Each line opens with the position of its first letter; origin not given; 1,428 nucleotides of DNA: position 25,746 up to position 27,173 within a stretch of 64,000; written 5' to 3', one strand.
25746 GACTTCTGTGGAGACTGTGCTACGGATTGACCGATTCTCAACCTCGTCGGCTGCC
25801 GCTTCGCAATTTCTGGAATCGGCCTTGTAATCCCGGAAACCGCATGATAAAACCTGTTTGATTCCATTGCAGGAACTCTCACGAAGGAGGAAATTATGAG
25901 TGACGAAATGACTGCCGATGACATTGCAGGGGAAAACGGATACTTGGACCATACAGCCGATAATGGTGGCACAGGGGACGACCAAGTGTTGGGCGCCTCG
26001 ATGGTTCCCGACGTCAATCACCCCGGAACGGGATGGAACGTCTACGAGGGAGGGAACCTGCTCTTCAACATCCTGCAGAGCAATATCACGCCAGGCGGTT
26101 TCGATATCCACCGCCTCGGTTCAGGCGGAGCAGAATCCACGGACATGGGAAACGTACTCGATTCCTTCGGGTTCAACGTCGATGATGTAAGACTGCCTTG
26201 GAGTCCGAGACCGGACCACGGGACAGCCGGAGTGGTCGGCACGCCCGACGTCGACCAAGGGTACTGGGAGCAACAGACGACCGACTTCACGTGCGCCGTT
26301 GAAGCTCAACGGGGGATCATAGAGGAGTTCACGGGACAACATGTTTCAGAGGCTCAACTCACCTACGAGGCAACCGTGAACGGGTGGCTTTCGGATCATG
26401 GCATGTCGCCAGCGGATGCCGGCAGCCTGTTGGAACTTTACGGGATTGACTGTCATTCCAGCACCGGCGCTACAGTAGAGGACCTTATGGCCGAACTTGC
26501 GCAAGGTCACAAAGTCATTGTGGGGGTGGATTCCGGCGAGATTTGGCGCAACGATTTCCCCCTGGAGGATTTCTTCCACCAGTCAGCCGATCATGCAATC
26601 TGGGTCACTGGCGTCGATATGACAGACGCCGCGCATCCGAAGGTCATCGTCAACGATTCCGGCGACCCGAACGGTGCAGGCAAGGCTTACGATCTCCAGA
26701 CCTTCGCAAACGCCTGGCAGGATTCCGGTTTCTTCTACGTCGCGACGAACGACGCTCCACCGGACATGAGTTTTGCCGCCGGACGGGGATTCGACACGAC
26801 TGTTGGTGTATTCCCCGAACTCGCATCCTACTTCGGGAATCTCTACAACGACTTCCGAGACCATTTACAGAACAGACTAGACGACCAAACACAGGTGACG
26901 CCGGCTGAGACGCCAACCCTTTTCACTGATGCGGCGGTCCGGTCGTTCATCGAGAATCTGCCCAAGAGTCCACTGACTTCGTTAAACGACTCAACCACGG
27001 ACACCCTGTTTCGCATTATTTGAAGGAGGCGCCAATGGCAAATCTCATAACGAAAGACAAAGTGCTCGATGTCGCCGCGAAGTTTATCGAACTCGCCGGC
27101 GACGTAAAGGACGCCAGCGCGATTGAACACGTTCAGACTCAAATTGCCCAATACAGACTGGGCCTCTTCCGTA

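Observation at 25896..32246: Candidate novel system: papain-like peptidase + two dynamin-like GTPases + SBD-less Hsp70-like ATPase in one coupled operon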

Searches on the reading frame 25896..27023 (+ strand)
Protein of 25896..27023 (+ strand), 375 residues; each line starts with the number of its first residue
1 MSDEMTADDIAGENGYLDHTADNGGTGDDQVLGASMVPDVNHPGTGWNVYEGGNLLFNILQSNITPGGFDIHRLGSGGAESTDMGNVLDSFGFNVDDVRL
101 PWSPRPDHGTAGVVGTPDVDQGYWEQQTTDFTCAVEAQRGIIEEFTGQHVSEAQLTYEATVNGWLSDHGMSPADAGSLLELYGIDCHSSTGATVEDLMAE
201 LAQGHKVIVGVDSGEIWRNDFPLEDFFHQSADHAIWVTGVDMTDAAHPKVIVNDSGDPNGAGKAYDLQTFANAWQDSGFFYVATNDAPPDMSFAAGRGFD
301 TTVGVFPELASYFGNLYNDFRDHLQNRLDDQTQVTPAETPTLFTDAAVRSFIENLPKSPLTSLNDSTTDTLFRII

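Call 4: search_protein_families(library=pfam, proteins=[window:25896-27023:+], max_evalue=0.01)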
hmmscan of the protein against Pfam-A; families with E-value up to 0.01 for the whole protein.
window:25896-27023:+ (375 aa): 1 family
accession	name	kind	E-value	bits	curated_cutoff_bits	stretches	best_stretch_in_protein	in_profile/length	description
PF13529.12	Peptidase_C39_2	-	7e-05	23.9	24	1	147-255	29-142/143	Peptidase_C39 like family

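Call 5: search_protein_families(library=padloc, proteins=[window:25896-27023:+], max_evalue=0.01)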
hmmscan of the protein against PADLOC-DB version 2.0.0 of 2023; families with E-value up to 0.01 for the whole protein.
window:25896-27023:+ (375 aa): 0 families

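Call 6: search_protein_families(library=ncbifam, proteins=[window:25896-27023:+], max_evalue=0.01)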
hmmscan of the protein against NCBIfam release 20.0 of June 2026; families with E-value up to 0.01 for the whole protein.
window:25896-27023:+ (375 aa): 0 families

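Call 7: search_solved_structures(query=window:25896-27023:+, max_evalue=1, show_alignments=2)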
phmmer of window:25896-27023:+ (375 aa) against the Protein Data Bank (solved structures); distinct sequences matched with E-value up to 1: 47.
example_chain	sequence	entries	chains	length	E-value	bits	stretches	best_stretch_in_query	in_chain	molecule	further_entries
4f5g_A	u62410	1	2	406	0.027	16.8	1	72-191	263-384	Aspartate aminotransferase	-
1toj_A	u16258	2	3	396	0.05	15.9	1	73-190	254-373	Aspartate aminotransferase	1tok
4f5k_A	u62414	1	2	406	0.055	15.8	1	73-189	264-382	Aspartate aminotransferase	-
2d61_A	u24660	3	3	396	0.1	14.9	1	73-190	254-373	Aspartate aminotransferase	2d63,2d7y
2d66_A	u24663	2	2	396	0.1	14.9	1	73-190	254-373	Aspartate aminotransferase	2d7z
1tog_A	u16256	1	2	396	0.13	14.5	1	73-190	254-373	Aspartate aminotransferase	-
1xcr_A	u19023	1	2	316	0.14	14.4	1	152-208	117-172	hypothetical protein PTD012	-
4f5l_A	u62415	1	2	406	0.16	14.2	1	73-189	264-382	Aspartate aminotransferase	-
1arh_A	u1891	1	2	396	0.18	14.1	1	73-194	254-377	ASPARTATE AMINOTRANSFERASE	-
1bqd_A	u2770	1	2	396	0.18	14.1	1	73-190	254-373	ASPARTATE AMINOTRANSFERASE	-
1bqa_A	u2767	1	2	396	0.18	14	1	73-190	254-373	ASPARTATE AMINOTRANSFERASE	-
7kei_B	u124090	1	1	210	0.19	14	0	94-155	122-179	HLA class II histocompatibility antigen, DQ beta 1 chain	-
4f5h_A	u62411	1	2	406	0.19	14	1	73-190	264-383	Aspartate aminotransferase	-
1ahe_A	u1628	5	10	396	0.19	14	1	73-190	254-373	ASPARTATE AMINOTRANSFERASE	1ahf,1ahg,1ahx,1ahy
4f5j_A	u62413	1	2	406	0.2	13.9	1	73-190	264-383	Aspartate aminotransferase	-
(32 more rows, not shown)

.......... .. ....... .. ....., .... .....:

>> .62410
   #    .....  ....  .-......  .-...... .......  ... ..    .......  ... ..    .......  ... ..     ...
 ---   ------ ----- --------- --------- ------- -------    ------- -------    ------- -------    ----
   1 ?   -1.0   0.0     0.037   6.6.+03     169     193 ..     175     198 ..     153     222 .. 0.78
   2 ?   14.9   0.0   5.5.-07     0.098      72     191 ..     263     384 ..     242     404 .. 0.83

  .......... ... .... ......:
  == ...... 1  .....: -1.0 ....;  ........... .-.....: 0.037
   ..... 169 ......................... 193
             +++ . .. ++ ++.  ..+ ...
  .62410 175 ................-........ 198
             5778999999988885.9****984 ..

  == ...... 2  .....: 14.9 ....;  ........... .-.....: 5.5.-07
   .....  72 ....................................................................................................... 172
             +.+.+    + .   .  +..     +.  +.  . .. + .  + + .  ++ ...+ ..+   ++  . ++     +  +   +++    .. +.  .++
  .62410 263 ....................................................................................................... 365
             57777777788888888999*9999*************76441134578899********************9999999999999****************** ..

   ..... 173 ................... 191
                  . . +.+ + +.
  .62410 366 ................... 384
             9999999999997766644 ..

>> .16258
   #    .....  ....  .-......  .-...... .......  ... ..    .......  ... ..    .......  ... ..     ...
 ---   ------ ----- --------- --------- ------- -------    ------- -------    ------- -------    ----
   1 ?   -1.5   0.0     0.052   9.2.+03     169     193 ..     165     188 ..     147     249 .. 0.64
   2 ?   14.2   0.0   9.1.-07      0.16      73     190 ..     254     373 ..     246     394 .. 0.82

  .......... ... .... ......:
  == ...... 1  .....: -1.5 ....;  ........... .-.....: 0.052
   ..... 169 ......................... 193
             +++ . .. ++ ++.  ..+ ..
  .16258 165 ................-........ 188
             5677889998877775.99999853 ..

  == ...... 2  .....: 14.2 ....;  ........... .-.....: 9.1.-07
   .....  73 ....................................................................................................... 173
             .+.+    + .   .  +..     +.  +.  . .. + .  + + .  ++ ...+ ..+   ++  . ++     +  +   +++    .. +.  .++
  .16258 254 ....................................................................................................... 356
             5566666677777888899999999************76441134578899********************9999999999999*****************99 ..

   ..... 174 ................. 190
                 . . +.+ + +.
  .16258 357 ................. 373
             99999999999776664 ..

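Call 21: find_homologous_proteins(query=window:25896-27023:+, max_evalue=0.001)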
Query window:25896-27023:+ (375 aa): 428 proteins with E <= 0.001 among 4225 candidates; the best 120 are listed.
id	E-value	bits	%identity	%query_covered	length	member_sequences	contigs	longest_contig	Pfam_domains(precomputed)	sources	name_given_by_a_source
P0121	1.3e-255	866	100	100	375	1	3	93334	PF13529.14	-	-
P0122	2.5e-203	693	79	100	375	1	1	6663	PF13529.14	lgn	-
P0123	4.0e-198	676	78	100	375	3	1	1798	PF13529.14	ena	-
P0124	6.3e-198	676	83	91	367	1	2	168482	PF13529.14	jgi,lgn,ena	-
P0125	7.8e-195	665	82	94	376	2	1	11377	PF13529.14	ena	-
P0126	7.8e-183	626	72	100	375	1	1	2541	-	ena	-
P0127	2.1e-176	605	71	94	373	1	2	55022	PF13529.14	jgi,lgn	jgi:hypothetical protein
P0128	1.3e-170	586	71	93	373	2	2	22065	PF13529.14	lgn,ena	-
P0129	1.3e-170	586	71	92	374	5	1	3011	PF13529.14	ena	-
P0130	3.8e-169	581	71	93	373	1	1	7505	PF13529.14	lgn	-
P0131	3.2e-168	578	68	97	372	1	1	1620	PF13529.14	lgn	-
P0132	4.7e-168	577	73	93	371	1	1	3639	PF13529.14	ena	-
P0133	5.9e-168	577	67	100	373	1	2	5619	-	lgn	-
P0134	7.4e-160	550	66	100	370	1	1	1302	-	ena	-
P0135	1.3e-144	500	64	93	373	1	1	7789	PF13529.14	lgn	-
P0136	6.7e-143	495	62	92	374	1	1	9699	PF13529.14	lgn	-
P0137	5.3e-142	492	59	96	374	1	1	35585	PF13529.14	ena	-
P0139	1.1e-137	477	61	93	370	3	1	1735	PF13529.14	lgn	-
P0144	5.2e-104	367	57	80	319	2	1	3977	PF13529.14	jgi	jgi:hypothetical protein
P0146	8.2e-103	363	56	82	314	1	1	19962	PF13529.14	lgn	-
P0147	9.0e-103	362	57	81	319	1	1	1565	PF13529.14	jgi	jgi:hypothetical protein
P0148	1.0e-101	359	52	92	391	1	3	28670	PF13529.14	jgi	-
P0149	1.2e-101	359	57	82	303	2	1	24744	PF13529.14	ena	-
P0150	4.1e-101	357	52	88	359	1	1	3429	PF13529.14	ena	-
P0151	3.5e-100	354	51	92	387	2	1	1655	PF13529.14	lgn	-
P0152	7.0e-99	350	61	67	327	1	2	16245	PF13529.14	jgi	jgi:hypothetical protein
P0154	1.8e-97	345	58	71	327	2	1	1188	PF13529.14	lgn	-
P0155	9.1e-95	336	56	77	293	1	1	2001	PF13529.14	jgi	jgi:hypothetical protein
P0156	8.5e-92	326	55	78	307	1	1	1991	PF13529.14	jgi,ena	-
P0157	7.5e-90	320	67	58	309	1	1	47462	PF13529.14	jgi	jgi:hypothetical protein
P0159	1.5e-87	312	64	57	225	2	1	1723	PF13529.14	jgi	-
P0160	6.3e-87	310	57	66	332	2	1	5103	PF13529.14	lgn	-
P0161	1.3e-86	309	57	66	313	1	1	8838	PF13529.14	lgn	-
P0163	1.9e-86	309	57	70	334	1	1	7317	PF13529.14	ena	-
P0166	1.1e-85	306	55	73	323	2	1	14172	PF13529.14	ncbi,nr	ncbi:MAG: hypothetical protein Q8M98_06450 [Candidatus Cloacimonadaceae bacterium]|nr:hypothetical p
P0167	5.8e-85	304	48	89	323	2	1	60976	PF13529.14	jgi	-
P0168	1.8e-84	302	57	64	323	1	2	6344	PF13529.14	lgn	-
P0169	2.1e-84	302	55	70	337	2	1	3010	PF13529.14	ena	-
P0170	3.8e-84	301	48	89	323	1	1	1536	PF13529.14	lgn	-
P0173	9.8e-84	300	56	69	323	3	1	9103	PF13529.14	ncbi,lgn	-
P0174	5.1e-82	294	54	69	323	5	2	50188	PF13529.14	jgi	jgi:hypothetical protein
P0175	2.5e-81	292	56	67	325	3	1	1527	PF13529.14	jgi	jgi:hypothetical protein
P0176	5.0e-81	291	68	51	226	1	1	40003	PF13529.14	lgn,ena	-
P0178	1.4e-80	289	46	87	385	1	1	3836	PF13529.14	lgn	-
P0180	3.5e-79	285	58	59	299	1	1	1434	PF13529.14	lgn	-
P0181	4.7e-79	284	53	70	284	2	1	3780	PF13529.14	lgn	-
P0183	1.9e-78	282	63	54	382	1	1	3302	PF13529.14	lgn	-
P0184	3.6e-78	281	50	70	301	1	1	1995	PF13529.14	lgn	-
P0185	9.1e-78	280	58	63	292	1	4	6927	PF13529.14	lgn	-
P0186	1.6e-77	279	62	58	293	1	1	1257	PF13529.14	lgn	-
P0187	2.3e-76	275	49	71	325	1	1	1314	PF13529.14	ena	-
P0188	6.7e-75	271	49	71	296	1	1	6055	PF13529.14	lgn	-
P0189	5.9e-70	254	55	58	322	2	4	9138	PF13529.14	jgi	jgi:hypothetical protein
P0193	1.2e-67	247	46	82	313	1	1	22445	PF13529.14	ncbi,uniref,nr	ncbi:C39 family peptidase [Belnapia sp. T6]|uniref:C39 family peptidase n=1 Tax=Belnapia mucosa TaxI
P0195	9.2e-67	244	56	54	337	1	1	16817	PF13529.14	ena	-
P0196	3.1e-66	242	58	54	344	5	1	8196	PF13529.14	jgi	jgi:hypothetical protein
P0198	7.2e-66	241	50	67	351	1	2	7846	PF13529.14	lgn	-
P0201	2.8e-64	236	72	40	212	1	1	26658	PF13529.14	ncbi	ncbi:MAG: hypothetical protein ACT4QB_16235 [Gammaproteobacteria bacterium]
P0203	5.0e-63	232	49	62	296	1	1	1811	PF13529.14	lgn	-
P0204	8.3e-63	231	46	70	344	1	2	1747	PF13529.14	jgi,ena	jgi:sulfur carrier protein ThiS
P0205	1.3e-62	230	49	61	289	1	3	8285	PF13529.14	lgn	-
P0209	1.7e-61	227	50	58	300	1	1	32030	PF13529.14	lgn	-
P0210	2.4e-61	226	53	56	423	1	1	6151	PF13529.14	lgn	-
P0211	6.1e-61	225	50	59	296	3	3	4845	PF13529.14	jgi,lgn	-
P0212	9.5e-61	224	45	75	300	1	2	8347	PF13529.14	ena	-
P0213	3.8e-60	222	52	59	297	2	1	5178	PF13529.14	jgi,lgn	-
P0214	4.3e-60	222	52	58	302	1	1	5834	PF13529.14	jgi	jgi:hypothetical protein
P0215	8.9e-60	221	52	55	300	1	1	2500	PF13529.14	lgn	-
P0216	9.0e-60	221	51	57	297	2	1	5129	PF13529.14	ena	-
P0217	1.4e-59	220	53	55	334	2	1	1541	PF13529.14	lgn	-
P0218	1.5e-59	220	46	66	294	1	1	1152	PF13529.14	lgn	-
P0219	2.5e-58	216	48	61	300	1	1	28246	PF13529.14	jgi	jgi:hypothetical protein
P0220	2.6e-58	216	45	70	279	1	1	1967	PF13529.14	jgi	-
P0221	3.0e-58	216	54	51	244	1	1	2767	PF13529.14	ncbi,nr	ncbi:MAG: hypothetical protein HY731_03800 [Candidatus Tectomicrobia bacterium]|nr:hypothetical prot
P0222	1.1e-57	214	51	57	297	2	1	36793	PF13529.14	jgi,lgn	-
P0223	1.8e-57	213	44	76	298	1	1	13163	PF13529.14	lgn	-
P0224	2.0e-57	213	48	57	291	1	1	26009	PF13529.14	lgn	-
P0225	2.1e-57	213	52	54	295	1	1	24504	PF13529.14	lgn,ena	-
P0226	2.5e-57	213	49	62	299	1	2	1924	PF13529.14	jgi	-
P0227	4.7e-57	212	43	75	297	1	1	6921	PF13529.14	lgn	-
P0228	5.5e-57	212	53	52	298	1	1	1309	PF13529.14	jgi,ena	-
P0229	6.6e-57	211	56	49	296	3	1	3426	PF13529.14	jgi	jgi:hypothetical protein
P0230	1.0e-56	211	51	57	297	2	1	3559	PF13529.14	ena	-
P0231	1.0e-56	211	53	54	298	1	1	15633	PF13529.14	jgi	jgi:uncharacterized protein YvpB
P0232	1.1e-56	211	50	55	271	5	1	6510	PF13529.14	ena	-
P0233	3.2e-56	209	49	57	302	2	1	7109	PF13529.14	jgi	-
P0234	3.8e-56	209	47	61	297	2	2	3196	PF13529.14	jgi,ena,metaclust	metaclust:\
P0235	4.5e-56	209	52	53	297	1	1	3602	PF13529.14,PF03412.22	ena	-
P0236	6.5e-56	208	52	54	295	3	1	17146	PF13529.14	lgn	-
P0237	1.0e-55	208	49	63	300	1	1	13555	PF13529.14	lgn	-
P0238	1.3e-55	207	44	70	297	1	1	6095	PF13529.14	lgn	-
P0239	1.4e-55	207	52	54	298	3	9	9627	PF13529.14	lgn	-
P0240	1.6e-55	207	51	53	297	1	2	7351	PF13529.14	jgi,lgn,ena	-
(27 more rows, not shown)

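Call 23: find_related_loci(query=A1, collection=genome_contigs, flank=10000)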
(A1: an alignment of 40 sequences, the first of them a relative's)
Query A1 (375 aa) in genome_contigs; peptide patterns used: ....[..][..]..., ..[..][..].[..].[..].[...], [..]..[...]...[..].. (x = any residue, [..] = any of these).
198 stretches matched a pattern; 135 encode a relative of the query (tblastn E <= 1e-3); the best 80 are kept; 80 distinct loci.
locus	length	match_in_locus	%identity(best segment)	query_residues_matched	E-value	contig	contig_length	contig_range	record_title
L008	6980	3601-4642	60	32-375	3e-105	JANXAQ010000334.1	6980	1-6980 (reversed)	MAG: Thermoguttaceae bacterium isolate SKYB124 k141_475656, whole genome shotgun sequence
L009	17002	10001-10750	56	29-288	1e-86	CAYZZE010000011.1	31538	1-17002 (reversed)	MAG TPA_asm: uncultured Candidatus Cloacimonadota bacterium isolate SRP257756_co1_236 genome assembly, contig: NODE_940_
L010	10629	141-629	71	163-326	1e-73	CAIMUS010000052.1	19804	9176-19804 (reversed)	MAG: uncultured proteobacterium isolate A14_bin-2326 genome assembly, contig: bin-2326:052/348, whole genome shotgun seq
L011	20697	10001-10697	72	81-320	3e-66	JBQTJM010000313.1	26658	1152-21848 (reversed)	MAG: Gammaproteobacteria bacterium isolate SAR169 c_000000357448, whole genome shotgun sequence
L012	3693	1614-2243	51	93-306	5e-61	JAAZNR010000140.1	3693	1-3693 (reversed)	MAG: Thermogutta sp. isolate AS27yjCOA_190 17323_AS27, whole genome shotgun sequence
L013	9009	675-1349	47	74-306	1e-58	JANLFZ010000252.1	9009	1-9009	MAG: Thermoguttaceae bacterium isolate A05DMB26 NODE_253_length_9009_cov_2.776189, whole genome shotgun sequence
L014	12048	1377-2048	48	93-318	3e-57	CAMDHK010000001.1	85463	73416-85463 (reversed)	MAG: Candidatus Kuenenia stuttgartiensis isolate MiH-14oct19-257 genome assembly, contig: MiH-14oct19-C324, whole genome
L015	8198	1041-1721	48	92-321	4e-55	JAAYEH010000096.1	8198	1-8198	MAG: Rhodopirellula sp. isolate AS06rmzACSIP_8 123070_AS06, whole genome shotgun sequence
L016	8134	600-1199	51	107-306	1e-54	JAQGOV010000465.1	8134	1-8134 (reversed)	MAG: Verrucomicrobiales bacterium isolate RYN_622 scaffold_3719925, whole genome shotgun sequence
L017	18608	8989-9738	43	124-374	8e-52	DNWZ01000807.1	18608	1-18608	MAG TPA_asm: Planctomycetaceae bacterium isolate UBA11397 contig_270601, whole genome shotgun sequence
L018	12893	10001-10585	46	112-306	1e-47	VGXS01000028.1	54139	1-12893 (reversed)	MAG: Planctomycetota bacterium isolate K_Offshore_0m_mx_037 K_Offshore_0m_mx_037_Ga0194134_10000621, whole genome shotgu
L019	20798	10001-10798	38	109-375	5e-44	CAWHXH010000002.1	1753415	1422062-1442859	MAG: Pirellulaceae bacterium isolate MFD03250.bin.1.55 genome assembly, contig: contig_12376, whole genome shotgun seque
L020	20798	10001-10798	37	109-375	8e-44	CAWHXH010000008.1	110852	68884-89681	MAG: Pirellulaceae bacterium isolate MFD03250.bin.1.55 genome assembly, contig: contig_21917, whole genome shotgun seque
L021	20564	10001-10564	44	114-288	4e-43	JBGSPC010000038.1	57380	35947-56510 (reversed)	MAG: Terrimicrobiaceae bacterium isolate JTS-AC295 k141_17573, whole genome shotgun sequence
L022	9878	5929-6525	44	93-295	2e-42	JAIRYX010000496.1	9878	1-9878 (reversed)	MAG: Planctomycetaceae bacterium isolate Gsp477_bin66 k119_3215041, whole genome shotgun sequence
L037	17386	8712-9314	38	114-301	6e-35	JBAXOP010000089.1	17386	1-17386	MAG: Verrucomicrobiota bacterium isolate ELA508 MAG508_89, whole genome shotgun sequence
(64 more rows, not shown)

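Call 53: predict_structure(alignment_id=A1)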
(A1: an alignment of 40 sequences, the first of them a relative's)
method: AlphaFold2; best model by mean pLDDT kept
length: 375 residues; sequences in the alignment: 40
mean_pLDDT: 78.6   pTM: 0.61
mean pLDDT of the five models: 78.6, 78.1, 77.8, 77.4, 76.7
residues with pLDDT >= 90: 177; 70-90: 83; 50-70: 57; < 50: 58
segments of 3 or more residues with pLDDT < 50: 1-30, 76-81, 106-109, 332-345
pLDDT, mean of each block of 10 residues (from residue 1): 39 42 40 75 84 83 79 55 59 60 50 92 94 94 96 97 92 95 96 95 97 88 69 95 95 96 97 93 95 88 93 92 81 37 47 56 75 68
secondary structure, 60 per line:
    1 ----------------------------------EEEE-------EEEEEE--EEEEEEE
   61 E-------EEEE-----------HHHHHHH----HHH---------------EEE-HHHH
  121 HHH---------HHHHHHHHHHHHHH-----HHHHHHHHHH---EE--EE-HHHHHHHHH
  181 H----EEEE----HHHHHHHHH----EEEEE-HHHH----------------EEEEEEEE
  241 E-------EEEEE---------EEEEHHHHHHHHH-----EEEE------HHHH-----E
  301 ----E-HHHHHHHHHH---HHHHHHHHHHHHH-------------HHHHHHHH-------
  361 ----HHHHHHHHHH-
elements in order: E35-38 E46-51 E54-61 E69-72 H84-90 E113-115 H117-123 H133-146 H152-161 H172-181 E186-189 H194-202 E207-211 H213-216 E233-241 E249-253 E263-266 H267-275 E281-284 H291-294 H307-316 H320-332 H346-353 H365-374

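Call 57: fold_search(model_id=the predicted structure, library=pdb)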
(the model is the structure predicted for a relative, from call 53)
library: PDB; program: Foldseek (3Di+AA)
matches with E <= 10: 255; with E <= 0.001: 27
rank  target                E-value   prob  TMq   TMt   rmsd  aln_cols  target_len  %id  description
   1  3erv                  2.7e-06  1.00  0.35  0.63   3.7       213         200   13  Crystal structure of an putative C39-like peptidase from Bacillus anthracis (released 2008-10-14)
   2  2bu3_A                2.7e-05  1.00  0.37  0.64   5.6       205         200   14  Acyl-enzyme intermediate between Alr0975 and glutathione at pH 3.4 (released 2005-12-14)
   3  8ssk_D                4.8e-05  1.00  0.29  0.35   3.6       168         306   14  Citrobacter rodentium contact dependent growth inhibition (CDI) entry and toxin (CdiA-CT) domains (released 2024-05-15)
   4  8z4h_A                8.2e-05  1.00  0.31  0.48   4.2       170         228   18  Pseudomurein Endoisopeptidase PeiR (released 2025-04-23)
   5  8z4n_A                9.8e-05  1.00  0.32  0.51   3.6       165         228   16  Pseudomurein Endoisopeptidase PeiR-C90A (released 2025-04-23)
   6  9l5u_B                1.2e-04  1.00  0.29  0.73   3.5       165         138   18  Papain-like cysteine protease toxin/immunity pair (released 2025-06-04)
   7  6tho_B                1.5e-04  1.00  0.34  0.54   6.6       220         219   13  Acylintermediate of glutathione and the mature primitive phytochelatin synthase Alr0975 from Nostoc PCC 7120 at atomic (released 2020-12-02)
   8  6tho_A                1.7e-04  1.00  0.36  0.58   6.2       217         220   13  Acylintermediate of glutathione and the mature primitive phytochelatin synthase Alr0975 from Nostoc PCC 7120 at atomic (released 2020-12-02)
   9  3k8u                  2.0e-04  1.00  0.31  0.79   3.1       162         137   14  Crystal Structure of the Peptidase Domain of Streptococcus ComA, a Bi-functional ABC Transporter Involved in Quorum Sens (released 2010-02-23)
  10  2bu3_B                2.1e-04  1.00  0.37  0.64   5.4       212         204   13  Acyl-enzyme intermediate between Alr0975 and glutathione at pH 3.4 (released 2005-12-14)
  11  8ssk_A                2.2e-04  1.00  0.29  0.35   3.6       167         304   14  Citrobacter rodentium contact dependent growth inhibition (CDI) entry and toxin (CdiA-CT) domains (released 2024-05-15)
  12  7n87_MODEL_1_A        2.3e-04  1.00  0.31  0.71   3.6       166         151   15  Solution NMR structure of peptidase domain from Clostridium thermocellum PCAT1 (released 2021-12-29)
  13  5xe8_A                2.6e-04  1.00  0.31  0.80   3.3       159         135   15  Crystal Structure of the Peptidase Domain of Streptococcus mutans ComA (released 2017-06-28)
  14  8ssm_A                2.6e-04  1.00  0.28  0.65   4.3       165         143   15  Citrobacter rodentium contact dependent growth inhibition (CDI) toxin (CdiA-CT) and immunity (CdiI) complex (released 2024-05-15)
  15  6th5_B                2.8e-04  1.00  0.34  0.56   6.1       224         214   13  Crystal structure of mature wildtype primitive Phytochelatin synthase from Nostoc spec. - Alr0975 (released 2020-11-25)
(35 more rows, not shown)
